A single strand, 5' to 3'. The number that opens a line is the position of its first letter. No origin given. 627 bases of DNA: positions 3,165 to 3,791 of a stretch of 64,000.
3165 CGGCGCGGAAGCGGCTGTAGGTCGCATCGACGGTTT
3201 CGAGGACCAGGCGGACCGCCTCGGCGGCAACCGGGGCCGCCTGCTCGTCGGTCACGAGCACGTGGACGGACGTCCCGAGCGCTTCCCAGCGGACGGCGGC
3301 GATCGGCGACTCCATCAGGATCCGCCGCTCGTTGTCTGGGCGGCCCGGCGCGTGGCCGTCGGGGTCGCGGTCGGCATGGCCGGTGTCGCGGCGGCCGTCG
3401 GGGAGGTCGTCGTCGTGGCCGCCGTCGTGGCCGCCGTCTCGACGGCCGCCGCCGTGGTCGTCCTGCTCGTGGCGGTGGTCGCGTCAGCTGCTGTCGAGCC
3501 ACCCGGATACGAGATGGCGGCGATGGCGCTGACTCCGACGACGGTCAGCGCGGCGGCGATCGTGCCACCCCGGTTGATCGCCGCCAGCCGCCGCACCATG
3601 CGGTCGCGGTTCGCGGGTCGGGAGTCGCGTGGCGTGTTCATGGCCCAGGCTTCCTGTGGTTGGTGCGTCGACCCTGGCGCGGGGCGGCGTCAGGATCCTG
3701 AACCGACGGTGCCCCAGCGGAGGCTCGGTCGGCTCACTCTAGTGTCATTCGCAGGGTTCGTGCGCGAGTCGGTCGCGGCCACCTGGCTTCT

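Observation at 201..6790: Flavinylation-centred membrane redox locus with two different di-haem reductases around one ApbE/FMN_bind pair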

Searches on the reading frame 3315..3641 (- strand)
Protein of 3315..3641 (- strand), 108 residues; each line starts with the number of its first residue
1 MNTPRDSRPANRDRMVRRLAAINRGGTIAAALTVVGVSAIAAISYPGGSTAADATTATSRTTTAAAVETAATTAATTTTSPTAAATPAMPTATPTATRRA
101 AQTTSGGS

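Call 3: search_protein_families(library=pfam, proteins=[window:3315-3641:-], max_evalue=0.01)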
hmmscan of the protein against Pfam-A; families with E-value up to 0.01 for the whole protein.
window:3315-3641:- (108 aa): 0 families

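Call 27: search_protein_families(library=ncbifam, proteins=[window:3315-3641:-], max_evalue=0.01)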
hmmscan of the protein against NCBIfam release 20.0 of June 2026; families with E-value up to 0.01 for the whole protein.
window:3315-3641:- (108 aa): 0 families

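Call 29: find_homologous_proteins(query=A1, max_evalue=0.001)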
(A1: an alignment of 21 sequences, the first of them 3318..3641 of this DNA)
Query A1 (21 sequences) (108 aa, profile of the alignment): 82 proteins with E <= 0.001 among 8000 candidates.
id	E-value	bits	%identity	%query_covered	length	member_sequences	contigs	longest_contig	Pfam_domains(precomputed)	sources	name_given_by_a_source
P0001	9.9e-25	105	-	-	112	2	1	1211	-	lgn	-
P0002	9.0e-24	102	32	34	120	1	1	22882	-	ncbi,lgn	-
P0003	6.3e-23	99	35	91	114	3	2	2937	-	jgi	jgi:hypothetical protein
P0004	1.5e-22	98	31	90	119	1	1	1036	-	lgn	-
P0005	1.5e-22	98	40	44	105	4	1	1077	-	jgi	-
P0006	4.6e-22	96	36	44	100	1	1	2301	-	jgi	jgi:hypothetical protein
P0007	5.3e-22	96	38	44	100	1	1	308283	-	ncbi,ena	-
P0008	5.4e-22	96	36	33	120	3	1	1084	-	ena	-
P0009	5.5e-22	96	38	44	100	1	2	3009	-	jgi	jgi:hypothetical protein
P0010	6.7e-22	96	-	-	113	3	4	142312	-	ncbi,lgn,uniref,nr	ncbi:MAG: hypothetical protein JF888_02275 [Candidatus Dormibacteraeota bacterium]|uniref:Uncharacte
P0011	1.7e-21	94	38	52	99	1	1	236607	-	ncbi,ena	-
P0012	2.1e-21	94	38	44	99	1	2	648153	-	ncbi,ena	-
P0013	2.4e-21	94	39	55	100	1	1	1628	-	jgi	jgi:hypothetical protein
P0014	4.0e-21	93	38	44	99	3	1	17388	-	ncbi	-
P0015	1.3e-20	92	38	44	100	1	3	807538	-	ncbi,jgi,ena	jgi:hypothetical protein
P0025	2.4e-17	81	-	-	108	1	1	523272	-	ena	-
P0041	2.8e-14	71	23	29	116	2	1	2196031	-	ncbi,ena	-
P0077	1.4e-9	56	-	-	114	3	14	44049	-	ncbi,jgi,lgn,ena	-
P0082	2.2e-4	39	-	-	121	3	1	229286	-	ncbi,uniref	ncbi:hypothetical protein [Streptomyces anandii]|uniref:hypothetical protein n=1 Tax=Streptomyces an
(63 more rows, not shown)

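Call 32: find_encoding_contigs(protein=P0082, flank=8000, max_places=2)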
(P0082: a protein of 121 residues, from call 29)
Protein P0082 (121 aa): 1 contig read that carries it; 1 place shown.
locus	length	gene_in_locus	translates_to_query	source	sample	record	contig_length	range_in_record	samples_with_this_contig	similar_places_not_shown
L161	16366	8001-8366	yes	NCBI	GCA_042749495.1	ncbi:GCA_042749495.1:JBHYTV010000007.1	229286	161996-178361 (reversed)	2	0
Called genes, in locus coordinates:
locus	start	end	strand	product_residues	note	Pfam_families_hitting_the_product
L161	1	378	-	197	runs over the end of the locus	PF00440:TetR_N, PF16859:TetR_C_11, PF14246:TetR_C_7 (weak)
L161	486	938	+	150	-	PF08818:DUF1801 (faint)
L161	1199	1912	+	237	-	-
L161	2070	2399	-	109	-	PF12802:MarR_2, PF25213:HVO_A0261_N (weak), PF01047:MarR (weak), PF13412:HTH_24 (weak)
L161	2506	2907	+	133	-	PF13466:STAS_2, PF01740:STAS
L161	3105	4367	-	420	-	-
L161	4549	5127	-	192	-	PF06525:SoxE (weak)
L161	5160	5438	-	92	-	PF09851:SHOCT (weak)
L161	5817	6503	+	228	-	PF00072:Response_reg, PF00486:Trans_reg_C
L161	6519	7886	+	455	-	PF00672:HAMP, PF00512:HisKA, PF02518:HATPase_c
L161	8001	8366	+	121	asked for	-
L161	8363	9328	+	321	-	PF02424:ApbE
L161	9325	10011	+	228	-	PF01794:Ferric_reduct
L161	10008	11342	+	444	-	PF01512:Complex1_51K, PF10531:SLBB, PF10589:NADH_4Fe-4S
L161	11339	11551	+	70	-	PF13459:Fer4_15, PF13370:Fer4_13 (weak)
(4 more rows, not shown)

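Call 33: find_encoding_contigs(protein=P0077, flank=8000, max_places=2)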
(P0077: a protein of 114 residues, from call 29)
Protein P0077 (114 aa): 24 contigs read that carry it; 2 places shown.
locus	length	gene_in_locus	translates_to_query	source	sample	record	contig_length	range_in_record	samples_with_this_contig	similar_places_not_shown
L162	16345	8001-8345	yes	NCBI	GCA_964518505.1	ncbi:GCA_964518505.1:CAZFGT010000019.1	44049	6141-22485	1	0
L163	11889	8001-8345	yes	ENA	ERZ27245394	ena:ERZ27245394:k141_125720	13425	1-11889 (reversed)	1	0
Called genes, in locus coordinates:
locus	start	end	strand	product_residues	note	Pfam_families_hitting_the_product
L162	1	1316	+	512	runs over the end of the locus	PF06253:MTTB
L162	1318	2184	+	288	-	PF02219:MTHFR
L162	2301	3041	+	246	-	PF04264:YceI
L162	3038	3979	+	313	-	PF02424:ApbE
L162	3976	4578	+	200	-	PF01794:Ferric_reduct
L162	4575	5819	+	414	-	PF01512:Complex1_51K, PF10589:NADH_4Fe-4S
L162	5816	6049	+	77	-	PF13459:Fer4_15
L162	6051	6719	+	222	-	PF00072:Response_reg, PF00486:Trans_reg_C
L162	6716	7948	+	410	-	PF00512:HisKA, PF02518:HATPase_c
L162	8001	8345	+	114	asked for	-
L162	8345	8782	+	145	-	PF04138:GtrA_DPMS_TM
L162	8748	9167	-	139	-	PF04075:F420H2_quin_red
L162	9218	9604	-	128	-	PF00903:Glyoxalase, PF18029:Glyoxalase_6 (weak)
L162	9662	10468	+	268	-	-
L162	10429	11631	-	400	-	PF13439:Glyco_transf_4, PF13579:Glyco_trans_4_4, PF00534:Glycos_transf_1, PF13692:Glyco_trans_1_4, PF13524:Glyco_trans_1_2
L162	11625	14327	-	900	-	PF13439:Glyco_transf_4, PF13579:Glyco_trans_4_4, PF00534:Glycos_transf_1, PF13692:Glyco_trans_1_4, PF13439:Glyco_transf_4, PF13579:Glyco_trans_4_4, PF00534:Glycos_transf_1, PF13692:Glyco_trans_1_4, +1 more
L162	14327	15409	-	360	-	PF00534:Glycos_transf_1, PF13692:Glyco_trans_1_4, PF13524:Glyco_trans_1_2 (weak)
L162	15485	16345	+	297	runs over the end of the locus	PF01061:ABC2_membrane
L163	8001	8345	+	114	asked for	-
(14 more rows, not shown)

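Call 34: find_encoding_contigs(protein=P0041, flank=8000, max_places=1)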
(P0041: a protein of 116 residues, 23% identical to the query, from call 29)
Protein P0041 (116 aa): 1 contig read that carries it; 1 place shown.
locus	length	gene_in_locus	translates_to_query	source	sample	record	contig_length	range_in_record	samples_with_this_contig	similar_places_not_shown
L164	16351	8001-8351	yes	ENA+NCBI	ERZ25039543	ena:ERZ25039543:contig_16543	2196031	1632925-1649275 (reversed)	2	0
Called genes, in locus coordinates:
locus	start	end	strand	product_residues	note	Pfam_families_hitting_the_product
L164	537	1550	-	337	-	PF01180:DHO_dh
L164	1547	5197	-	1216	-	PF01855:POR_N, PF17147:PFOR_II, PF01558:POR, PF10371:EKR, PF12838:Fer4_7, PF13187:Fer4_9, PF13484:Fer4_16, PF02775:TPP_enzyme_C, +7 more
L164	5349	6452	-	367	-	PF08240:ADH_N, PF00107:ADH_zinc_N, PF13602:ADH_zinc_N_2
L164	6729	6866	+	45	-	-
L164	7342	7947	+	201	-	PF01988:VIT1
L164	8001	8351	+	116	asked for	-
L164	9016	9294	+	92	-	PF02424:ApbE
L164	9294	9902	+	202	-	PF01794:Ferric_reduct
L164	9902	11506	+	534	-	PF01512:Complex1_51K, PF13370:Fer4_13 (weak), PF13459:Fer4_15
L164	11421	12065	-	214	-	-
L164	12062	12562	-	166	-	-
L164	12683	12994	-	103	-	-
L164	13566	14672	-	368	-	PF00037:Fer4 (weak), PF12838:Fer4_7, PF13187:Fer4_9 (weak), PF13237:Fer4_10 (weak), PF14691:Fer4_20, PF01266:DAO (weak), PF07992:Pyr_redox_2 (weak), PF13450:NAD_binding_8, +1 more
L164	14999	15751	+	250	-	PF00072:Response_reg, PF00486:Trans_reg_C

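Call 35: find_encoding_contigs(protein=P0025, flank=8000, max_places=1)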
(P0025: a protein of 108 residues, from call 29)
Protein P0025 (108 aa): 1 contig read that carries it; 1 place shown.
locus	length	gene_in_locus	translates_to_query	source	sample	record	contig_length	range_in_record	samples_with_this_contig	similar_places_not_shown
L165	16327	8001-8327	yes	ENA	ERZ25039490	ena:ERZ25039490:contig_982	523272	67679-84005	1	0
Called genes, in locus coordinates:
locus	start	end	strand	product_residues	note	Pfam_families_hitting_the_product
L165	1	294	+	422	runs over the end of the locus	PF24161:CCDC39 (faint), PF24568:CC_PcsB (weak), PF01551:Peptidase_M23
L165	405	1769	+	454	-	PF00483:NTP_transferase, PF12804:NTP_transf_3 (weak), PF25084:LbH_EIF2B (weak), PF24894:Hexapep_GlmU, PF25087:GMPPB_C (faint), PF25247:LbH_GLGC (faint)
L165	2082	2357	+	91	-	-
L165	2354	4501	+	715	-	-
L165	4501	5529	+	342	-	PF02749:QRPTase_N, PF01729:QRPTase_C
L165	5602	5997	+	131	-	PF13431:TPR_17 (faint), PF13371:TPR_9 (faint), PF07719:TPR_2 (faint), PF13428:TPR_14 (faint), PF13174:TPR_6 (faint), PF13181:TPR_8 (faint), PF14559:TPR_19 (weak), PF13432:TPR_16, +1 more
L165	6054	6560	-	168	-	PF00293:NUDIX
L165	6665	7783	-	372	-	PF00005:ABC_tran, PF17912:OB_MalK, PF08402:TOBE_2 (weak)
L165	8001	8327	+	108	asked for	-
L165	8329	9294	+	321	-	PF02424:ApbE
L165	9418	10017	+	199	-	PF01794:Ferric_reduct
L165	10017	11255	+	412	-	PF01512:Complex1_51K, PF10589:NADH_4Fe-4S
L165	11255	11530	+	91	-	PF13459:Fer4_15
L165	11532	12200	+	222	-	PF00072:Response_reg, PF00486:Trans_reg_C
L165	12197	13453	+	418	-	PF00512:HisKA, PF02518:HATPase_c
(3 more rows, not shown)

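Call 36: find_encoding_contigs(protein=P0010, flank=8000, max_places=1)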
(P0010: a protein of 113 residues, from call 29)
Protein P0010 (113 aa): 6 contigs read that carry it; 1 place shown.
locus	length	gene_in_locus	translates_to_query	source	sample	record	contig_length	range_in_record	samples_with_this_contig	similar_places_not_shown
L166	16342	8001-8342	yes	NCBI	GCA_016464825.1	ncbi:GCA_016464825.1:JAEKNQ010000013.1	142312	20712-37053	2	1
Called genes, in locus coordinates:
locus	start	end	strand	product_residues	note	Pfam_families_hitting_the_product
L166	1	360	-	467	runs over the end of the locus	PF02934:GatB_N, PF02637:GatB_Yqey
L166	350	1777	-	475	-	PF01425:Amidase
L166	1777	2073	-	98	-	PF02686:GatC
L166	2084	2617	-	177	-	PF12773:DZR (faint), PF13240:Zn_Ribbon_1 (weak)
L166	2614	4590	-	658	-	PF22745:Nlig-Ia, PF01653:DNA_ligase_aden, PF03120:OB_DNA_ligase, PF03119:DNA_ligase_ZBD, PF12826:HHH_2, PF14520:HHH_5, PF00533:BRCT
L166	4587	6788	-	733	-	PF00580:UvrD-helicase, PF13245:AAA_19, PF13604:AAA_30 (faint), PF01443:Viral_helicase1 (faint), PF13361:UvrD_C, PF13538:UvrD_C_2, PF21196:PcrA_UvrD_tudor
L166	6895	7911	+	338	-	-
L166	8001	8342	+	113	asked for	-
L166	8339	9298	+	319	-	PF02424:ApbE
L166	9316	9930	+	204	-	PF01794:Ferric_reduct (weak)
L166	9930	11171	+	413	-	PF01512:Complex1_51K, PF10589:NADH_4Fe-4S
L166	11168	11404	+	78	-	PF13459:Fer4_15, PF13370:Fer4_13 (weak)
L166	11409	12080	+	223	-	PF00072:Response_reg, PF00486:Trans_reg_C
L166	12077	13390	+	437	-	PF00512:HisKA, PF02518:HATPase_c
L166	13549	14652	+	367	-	-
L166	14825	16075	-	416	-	PF01979:Amidohydro_1, PF07969:Amidohydro_3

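Call 53: predict_structure(alignment_id=A2)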
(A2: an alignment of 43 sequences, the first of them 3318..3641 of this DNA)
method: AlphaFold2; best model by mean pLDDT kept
length: 108 residues; sequences in the alignment: 43
mean_pLDDT: 54.2   pTM: 0.24
mean pLDDT of the five models: 54.2, 54.0, 52.1, 51.8, 51.5
residues with pLDDT >= 90: 0; 70-90: 19; 50-70: 45; < 50: 44
segments of 3 or more residues with pLDDT < 50: 48-87
pLDDT, mean of each block of 10 residues (from residue 1): 69 79 68 59 53 41 35 34 43 56 61
secondary structure, 60 per line:
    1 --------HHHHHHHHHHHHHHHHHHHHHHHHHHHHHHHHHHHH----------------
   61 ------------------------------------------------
elements in order: H9-44

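Call 60: search_protein_representatives(alignment_id=A2)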
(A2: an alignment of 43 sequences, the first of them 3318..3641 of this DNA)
Query: 43 sequences, 109 profile positions. Proteins with E-value up to 0.001 (for the whole library): 849; up to 1e-10: 245; up to 1e-30: 0. The best 150 are listed.
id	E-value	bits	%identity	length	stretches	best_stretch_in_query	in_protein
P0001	6.1e-26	107.2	-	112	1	1-109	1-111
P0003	8.8e-24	100.2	-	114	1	1-109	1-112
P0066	8.3e-23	97.1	-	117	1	1-109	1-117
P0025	2.4e-21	92.4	-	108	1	1-109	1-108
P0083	7.4e-21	90.8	-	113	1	3-109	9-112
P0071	8.5e-21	90.6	-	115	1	1-109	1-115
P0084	1.3e-20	90.0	-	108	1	1-109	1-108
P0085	1.5e-20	89.9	-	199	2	3-109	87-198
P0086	2.9e-20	88.9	-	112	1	1-109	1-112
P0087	4.0e-20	88.5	-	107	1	1-109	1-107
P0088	4.3e-20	88.4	-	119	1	1-109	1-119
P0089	5.3e-20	88.1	-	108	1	1-109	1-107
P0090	1.4e-19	86.8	-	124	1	1-109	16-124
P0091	1.9e-19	86.3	-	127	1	1-109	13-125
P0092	3.0e-19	85.7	-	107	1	1-109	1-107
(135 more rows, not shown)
